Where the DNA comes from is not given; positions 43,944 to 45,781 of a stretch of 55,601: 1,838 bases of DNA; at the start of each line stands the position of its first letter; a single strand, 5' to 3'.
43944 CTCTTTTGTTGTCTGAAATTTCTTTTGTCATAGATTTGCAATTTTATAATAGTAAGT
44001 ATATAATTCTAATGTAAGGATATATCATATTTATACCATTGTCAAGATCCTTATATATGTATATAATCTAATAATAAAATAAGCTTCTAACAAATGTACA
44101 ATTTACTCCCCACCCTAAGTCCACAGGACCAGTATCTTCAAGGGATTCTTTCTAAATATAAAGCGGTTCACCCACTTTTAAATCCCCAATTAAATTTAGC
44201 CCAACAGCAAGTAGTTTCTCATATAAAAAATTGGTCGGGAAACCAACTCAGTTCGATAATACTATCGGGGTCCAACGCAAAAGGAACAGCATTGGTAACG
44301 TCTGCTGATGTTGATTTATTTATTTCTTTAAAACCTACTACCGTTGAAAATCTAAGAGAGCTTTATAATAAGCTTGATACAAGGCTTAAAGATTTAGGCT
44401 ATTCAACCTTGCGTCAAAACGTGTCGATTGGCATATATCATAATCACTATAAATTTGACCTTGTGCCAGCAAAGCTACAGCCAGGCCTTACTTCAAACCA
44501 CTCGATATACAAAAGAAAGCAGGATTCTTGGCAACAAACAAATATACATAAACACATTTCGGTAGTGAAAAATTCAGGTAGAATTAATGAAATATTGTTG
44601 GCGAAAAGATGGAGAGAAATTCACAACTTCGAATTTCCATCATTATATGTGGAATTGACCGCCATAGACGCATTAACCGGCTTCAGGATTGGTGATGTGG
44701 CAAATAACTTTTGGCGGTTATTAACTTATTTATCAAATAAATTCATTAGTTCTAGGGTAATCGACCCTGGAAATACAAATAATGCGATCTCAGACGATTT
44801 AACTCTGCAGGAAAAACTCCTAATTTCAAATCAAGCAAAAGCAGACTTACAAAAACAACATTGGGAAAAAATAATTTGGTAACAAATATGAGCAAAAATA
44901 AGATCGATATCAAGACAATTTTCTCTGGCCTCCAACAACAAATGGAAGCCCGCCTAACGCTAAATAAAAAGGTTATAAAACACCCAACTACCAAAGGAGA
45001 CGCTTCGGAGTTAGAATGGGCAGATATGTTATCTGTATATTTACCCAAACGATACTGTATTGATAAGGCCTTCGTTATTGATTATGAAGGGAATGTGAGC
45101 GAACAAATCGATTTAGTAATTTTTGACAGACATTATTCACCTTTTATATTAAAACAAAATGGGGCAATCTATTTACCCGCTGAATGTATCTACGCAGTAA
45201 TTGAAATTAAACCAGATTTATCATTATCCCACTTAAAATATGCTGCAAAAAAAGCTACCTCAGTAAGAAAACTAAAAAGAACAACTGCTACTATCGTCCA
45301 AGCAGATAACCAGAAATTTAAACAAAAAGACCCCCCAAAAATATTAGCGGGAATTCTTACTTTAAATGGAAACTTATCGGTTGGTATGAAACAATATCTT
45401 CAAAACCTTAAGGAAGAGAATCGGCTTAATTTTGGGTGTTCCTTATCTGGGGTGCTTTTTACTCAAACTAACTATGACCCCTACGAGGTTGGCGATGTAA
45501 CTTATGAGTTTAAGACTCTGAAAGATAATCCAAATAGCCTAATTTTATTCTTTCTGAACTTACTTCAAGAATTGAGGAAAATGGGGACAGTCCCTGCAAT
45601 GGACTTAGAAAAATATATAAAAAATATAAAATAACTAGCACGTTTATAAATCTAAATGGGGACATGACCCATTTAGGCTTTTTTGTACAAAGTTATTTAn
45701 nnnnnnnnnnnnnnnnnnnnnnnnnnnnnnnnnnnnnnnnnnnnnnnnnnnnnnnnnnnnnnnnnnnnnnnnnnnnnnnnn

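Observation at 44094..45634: Minimal nucleotidyltransferase + PD-(D/E)xK nuclease pair (CBASS-like logic, atypical parts)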

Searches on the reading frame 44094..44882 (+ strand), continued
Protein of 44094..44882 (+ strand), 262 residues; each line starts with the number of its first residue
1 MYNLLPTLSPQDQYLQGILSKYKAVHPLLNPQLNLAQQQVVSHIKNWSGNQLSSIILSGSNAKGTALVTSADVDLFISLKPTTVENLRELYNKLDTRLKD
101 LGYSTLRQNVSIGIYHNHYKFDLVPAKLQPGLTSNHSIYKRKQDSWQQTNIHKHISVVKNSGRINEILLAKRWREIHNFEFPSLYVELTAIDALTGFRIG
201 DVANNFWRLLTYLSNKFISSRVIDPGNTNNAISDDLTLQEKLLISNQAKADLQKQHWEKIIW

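Call 41: get_annotated_region(hit=H3, flank=4000)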
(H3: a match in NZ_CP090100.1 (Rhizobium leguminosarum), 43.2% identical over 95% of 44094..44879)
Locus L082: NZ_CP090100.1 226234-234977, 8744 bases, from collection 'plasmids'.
description: Rhizobium leguminosarum strain Tp73_4 plasmid pRLTp73_2, complete sequence
organism: Rhizobium leguminosarum (NCBI taxid 384)
taxonomy: Bacteria; Pseudomonadota; Alphaproteobacteria; Hyphomicrobiales; Rhizobiaceae; Rhizobium; Rhizobium leguminosarum
host: -; source: Trifolium pratense,Cell culture,Plant nodule; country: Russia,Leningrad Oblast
typing (MOB-suite, as given by PLSDB): conjugative; replicon rep_cluster_287; relaxase MOBP,MOBP; mating-pair formation MPF_T
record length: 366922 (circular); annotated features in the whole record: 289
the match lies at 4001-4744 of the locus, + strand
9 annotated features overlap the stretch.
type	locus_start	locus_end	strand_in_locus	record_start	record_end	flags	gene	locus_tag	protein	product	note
CDS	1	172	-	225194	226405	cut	repA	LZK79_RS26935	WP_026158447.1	plasmid partitioning protein RepA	-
CDS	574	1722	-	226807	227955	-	-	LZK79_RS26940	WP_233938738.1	site-specific integrase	GO:0015074 - DNA integration [Evidence IEA]; GO:0006310 - DNA recombination [Evidence IEA]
CDS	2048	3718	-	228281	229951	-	-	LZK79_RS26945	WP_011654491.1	transposase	-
CDS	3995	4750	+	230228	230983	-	-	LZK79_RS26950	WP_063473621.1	nucleotidyltransferase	-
CDS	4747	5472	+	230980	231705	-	-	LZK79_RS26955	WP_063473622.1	DUF6602 domain-containing protein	-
CDS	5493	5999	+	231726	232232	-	-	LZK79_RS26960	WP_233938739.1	hypothetical protein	-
CDS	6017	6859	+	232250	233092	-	-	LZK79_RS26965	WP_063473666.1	hypothetical protein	-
CDS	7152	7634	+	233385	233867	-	-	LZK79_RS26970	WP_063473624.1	helix-turn-helix domain-containing protein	-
CDS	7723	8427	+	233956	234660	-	-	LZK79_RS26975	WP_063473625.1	Abi family protein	-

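Call 42: search_solved_structures(query=A1, max_evalue=0.1, show_alignments=3)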
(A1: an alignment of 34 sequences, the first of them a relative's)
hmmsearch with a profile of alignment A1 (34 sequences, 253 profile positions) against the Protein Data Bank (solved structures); distinct sequences matched with E-value up to 0.1: 12.
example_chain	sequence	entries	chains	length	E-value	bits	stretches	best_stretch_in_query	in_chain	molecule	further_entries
6p80_A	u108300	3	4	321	1.5e-13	54.1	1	21-213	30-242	E. coli MS115-1 NucC | E. coli MS115-1 CdnC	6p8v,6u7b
9sa4_A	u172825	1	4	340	1.6e-13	54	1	47-209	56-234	CD-NTase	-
9sa5_A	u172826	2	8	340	1.5e-12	50.9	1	47-209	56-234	CD-NTase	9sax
6p8u_A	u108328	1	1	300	4e-10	42.9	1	13-237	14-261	Nucleotidyltransferase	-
6p82_A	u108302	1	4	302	4.2e-10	42.8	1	13-237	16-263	Nucleotidyltransferase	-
6p8j_C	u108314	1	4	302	5.4e-08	35.9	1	13-237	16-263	Nucleotidyltransferase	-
9h1z_A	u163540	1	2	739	2.2e-06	30.7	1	5-92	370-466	2'-5'-oligoadenylate synthase 2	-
7x4c_A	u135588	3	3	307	0.002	20.9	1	19-73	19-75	EfCdnE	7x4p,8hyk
6e0m_A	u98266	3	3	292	0.015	18.1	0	16-68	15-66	cGAS/DncV-like nucleotidyltransferase in E. coli homolog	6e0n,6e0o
9ntn_G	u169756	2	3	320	0.024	17.4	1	19-119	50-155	CdnD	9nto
6e0k_A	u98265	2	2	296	0.052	16.3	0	19-78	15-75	cGAS/DncV-like nucleotidyltransferase in E. coli homolog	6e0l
3nku_A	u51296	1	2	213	0.069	15.9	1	45-91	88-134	DrrA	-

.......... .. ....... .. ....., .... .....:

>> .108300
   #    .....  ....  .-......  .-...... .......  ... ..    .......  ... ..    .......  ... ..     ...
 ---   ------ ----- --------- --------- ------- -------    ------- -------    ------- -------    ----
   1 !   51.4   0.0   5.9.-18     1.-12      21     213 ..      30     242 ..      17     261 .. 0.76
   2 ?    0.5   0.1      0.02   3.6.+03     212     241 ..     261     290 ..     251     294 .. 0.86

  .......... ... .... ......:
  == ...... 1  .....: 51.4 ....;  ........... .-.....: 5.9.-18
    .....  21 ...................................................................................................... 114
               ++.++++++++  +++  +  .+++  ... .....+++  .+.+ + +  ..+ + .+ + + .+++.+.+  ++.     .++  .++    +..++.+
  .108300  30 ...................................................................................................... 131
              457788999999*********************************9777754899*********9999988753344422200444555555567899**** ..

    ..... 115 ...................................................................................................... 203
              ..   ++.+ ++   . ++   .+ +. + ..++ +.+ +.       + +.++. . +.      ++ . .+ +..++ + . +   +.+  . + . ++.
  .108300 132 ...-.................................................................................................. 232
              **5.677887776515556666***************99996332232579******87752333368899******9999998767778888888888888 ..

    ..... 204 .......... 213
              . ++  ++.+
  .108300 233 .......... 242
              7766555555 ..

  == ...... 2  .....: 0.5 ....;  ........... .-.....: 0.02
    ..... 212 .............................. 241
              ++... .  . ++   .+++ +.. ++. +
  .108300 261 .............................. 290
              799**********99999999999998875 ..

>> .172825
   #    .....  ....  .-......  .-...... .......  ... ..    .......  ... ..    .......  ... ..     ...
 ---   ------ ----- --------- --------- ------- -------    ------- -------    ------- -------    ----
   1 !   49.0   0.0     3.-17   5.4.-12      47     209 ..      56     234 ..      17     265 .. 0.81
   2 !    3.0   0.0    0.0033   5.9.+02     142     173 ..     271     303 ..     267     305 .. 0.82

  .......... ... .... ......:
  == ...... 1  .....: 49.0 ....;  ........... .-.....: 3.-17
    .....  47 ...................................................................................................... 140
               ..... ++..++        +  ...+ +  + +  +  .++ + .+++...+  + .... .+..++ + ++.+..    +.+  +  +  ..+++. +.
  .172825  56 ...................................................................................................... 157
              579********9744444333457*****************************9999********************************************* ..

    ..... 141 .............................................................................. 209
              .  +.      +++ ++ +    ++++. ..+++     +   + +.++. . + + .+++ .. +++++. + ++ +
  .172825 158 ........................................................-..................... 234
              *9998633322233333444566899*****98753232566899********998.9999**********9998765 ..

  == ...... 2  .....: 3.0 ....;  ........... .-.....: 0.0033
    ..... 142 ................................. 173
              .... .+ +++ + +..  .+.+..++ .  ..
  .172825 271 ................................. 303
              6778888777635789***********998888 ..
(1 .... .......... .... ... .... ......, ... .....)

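Call 48: find_encoding_contigs(protein=window:44094-44882:+, flank=8000, max_places=5)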
Protein window:44094-44882:+ (262 aa): 3 contigs read that carry it; 3 places shown.
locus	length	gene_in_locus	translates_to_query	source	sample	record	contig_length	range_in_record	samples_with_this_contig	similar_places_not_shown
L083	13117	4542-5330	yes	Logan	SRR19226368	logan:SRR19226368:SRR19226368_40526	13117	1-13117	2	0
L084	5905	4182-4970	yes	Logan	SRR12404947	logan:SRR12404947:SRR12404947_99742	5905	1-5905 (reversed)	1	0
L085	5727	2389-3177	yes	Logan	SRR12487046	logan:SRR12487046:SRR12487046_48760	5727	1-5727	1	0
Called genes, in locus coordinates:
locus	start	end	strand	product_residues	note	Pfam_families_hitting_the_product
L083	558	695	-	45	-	-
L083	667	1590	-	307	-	-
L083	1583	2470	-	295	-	-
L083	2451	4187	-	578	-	PF13589:HATPase_c_3 (weak)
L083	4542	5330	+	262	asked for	PF18144:SMODS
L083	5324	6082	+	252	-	PF20247:DUF6602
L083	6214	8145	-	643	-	-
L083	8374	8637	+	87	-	-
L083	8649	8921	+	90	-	-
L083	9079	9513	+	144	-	-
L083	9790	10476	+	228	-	-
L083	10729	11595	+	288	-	-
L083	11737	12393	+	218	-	PF02592:Vut_1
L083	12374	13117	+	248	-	?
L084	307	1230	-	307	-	-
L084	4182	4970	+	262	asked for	PF18144:SMODS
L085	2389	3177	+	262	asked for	PF18144:SMODS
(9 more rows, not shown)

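Call 57: search_protein_families(library=phrogs, proteins=[window:44094-44879:+], max_evalue=0.001)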
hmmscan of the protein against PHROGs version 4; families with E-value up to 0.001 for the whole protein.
window:44094-44879:+ (262 aa): 1 family
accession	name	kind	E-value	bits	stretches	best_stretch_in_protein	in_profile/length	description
phrog_23526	-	unknown function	6.4e-08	33.4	1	36-218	27-226/270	-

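Call 68: search_protein_representatives(alignment_id=A1)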
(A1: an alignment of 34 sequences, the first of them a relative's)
Query: 34 sequences, 253 profile positions. Proteins with E-value up to 0.001 (for the whole library): 2082; up to 1e-10: 1105; up to 1e-30: 453. The best 150 are listed.
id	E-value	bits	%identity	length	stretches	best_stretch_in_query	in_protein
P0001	4.5e-101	354.0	-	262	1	3-253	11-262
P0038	1.1e-100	352.7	-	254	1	1-253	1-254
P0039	2.2e-100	351.8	-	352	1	2-253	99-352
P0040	2.4e-100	351.7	-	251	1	1-253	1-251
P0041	5.7e-97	340.6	-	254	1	2-253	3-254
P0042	3.4e-96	338.0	-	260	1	1-253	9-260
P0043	1.1e-95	336.4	-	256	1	1-253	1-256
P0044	1.3e-95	336.2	-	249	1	2-252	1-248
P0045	4.6e-95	334.3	-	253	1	1-251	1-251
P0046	1.2e-93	329.7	-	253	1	1-253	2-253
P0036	1.9e-93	329.0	-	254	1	2-253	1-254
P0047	2.2e-92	325.5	-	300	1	1-252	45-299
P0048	2.4e-92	325.5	-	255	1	1-253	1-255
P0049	2.9e-92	325.2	-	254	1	1-252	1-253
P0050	6.1e-92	324.1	-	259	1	1-253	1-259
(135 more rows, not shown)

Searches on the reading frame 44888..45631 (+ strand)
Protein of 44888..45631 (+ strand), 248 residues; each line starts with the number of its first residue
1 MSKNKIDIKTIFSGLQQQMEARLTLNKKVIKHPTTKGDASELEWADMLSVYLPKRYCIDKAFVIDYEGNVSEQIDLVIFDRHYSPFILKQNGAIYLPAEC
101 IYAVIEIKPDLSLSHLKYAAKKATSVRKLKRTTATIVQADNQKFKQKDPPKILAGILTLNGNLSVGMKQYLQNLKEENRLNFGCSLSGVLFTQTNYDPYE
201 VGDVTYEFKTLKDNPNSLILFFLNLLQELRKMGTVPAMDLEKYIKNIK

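Call 3: search_protein_families(library=pfam, proteins=[window:44888-45631:+], max_evalue=1)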
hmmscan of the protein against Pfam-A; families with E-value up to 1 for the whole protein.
window:44888-45631:+ (248 aa): 2 families
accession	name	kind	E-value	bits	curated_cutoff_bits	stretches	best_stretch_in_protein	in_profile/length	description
PF20247.3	DUF6602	-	2.8e-30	104.7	27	1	26-129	3-104/104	Domain of unknown function (DUF6602)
PF09429.15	Wbp11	-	0.52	11.1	24.3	1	119-177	9-72/78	WW domain binding protein 11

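Call 4: search_protein_families(library=padloc, proteins=[window:44888-45631:+], max_evalue=1)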
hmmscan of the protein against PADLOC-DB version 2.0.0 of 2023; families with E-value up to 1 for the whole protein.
window:44888-45631:+ (248 aa): 3 families
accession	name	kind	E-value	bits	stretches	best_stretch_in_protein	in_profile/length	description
PDLC00745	Effector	-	3.7e-83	276.9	1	3-247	2-240/244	Endonuclease (NucC)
PDLC01051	NucC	-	8e-54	180.9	1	7-246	13-238/243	NucC nuclease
PDLC01495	PD_DExK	-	2.8e-35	118.7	1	7-129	2-123/123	"CAS-I,CAS-II,CAS-III,CAS-IV,CAS-V,CAS-VI; associated"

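Call 5: search_protein_families(library=ncbifam, proteins=[window:44888-45631:+], max_evalue=1)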
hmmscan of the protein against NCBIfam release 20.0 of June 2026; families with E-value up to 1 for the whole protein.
window:44888-45631:+ (248 aa): 0 families

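Call 7: search_solved_structures(query=window:44888-45631:+, max_evalue=1, show_alignments=2)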
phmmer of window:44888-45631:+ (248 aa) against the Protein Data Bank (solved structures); distinct sequences matched with E-value up to 1: 7.
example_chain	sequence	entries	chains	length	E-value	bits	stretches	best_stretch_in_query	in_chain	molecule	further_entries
7zgv_A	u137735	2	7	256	6.6e-43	150.3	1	9-247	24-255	Serratia NucC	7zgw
6p7o_A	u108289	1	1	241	2.1e-41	145.3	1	8-245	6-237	E. coli MS115-1 NucC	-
6p7p_A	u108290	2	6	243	9.7e-41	143.2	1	8-245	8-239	E. coli MS115-1 NucC 2-241 | E. coli MS115-1 NucC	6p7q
6q1h_A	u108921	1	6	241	1.5e-39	139.3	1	8-243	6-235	Bacterial protein ORF C62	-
6uxf_A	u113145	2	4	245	1e-38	136.5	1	11-245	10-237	Vibrio meotecus sp. RC341 NucC | Vibrio metoecus sp. RC341 NucC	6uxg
7wfg_J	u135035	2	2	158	0.33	13.8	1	47-107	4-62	NAD(P)H-quinone oxidoreductase subunit J, chloroplastic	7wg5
9khy_1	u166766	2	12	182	0.67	12.8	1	152-198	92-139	Probable tail terminator protein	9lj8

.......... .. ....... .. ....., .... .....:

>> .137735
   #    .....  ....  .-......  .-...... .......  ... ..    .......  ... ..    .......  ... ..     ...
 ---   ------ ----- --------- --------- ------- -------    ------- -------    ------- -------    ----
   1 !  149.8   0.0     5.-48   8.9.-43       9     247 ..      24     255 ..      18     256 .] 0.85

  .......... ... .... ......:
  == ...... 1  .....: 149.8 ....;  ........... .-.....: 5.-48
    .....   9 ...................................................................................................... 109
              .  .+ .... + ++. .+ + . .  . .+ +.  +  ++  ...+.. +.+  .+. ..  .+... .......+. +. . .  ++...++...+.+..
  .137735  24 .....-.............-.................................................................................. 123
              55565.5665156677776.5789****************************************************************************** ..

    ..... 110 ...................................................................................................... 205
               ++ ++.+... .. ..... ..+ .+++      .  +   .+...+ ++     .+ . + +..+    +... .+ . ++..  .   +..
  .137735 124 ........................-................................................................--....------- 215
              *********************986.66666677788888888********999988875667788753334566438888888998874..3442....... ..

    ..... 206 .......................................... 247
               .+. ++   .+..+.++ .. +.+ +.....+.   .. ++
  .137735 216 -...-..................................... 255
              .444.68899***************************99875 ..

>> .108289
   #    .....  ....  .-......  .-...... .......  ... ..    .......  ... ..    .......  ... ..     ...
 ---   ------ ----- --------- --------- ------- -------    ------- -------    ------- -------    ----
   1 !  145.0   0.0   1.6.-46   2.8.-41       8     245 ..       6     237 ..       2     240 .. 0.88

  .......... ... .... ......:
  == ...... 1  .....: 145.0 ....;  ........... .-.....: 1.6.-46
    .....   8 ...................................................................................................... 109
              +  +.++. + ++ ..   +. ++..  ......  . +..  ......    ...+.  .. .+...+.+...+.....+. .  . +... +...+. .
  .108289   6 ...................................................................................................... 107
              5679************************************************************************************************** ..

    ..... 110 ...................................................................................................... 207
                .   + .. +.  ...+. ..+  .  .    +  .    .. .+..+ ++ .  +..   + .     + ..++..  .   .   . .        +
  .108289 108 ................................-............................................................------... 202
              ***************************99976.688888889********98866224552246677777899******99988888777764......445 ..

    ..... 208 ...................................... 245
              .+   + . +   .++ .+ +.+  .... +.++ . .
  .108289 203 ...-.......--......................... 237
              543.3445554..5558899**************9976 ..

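Call 57: search_protein_families(library=phrogs, proteins=[window:44888-45631:+], max_evalue=0.001)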
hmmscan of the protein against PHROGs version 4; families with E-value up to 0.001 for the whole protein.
window:44888-45631:+ (248 aa): 1 family
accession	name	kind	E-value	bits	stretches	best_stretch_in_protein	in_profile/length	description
phrog_32765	-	unknown function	1.5e-12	48.6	1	9-134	25-147/311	-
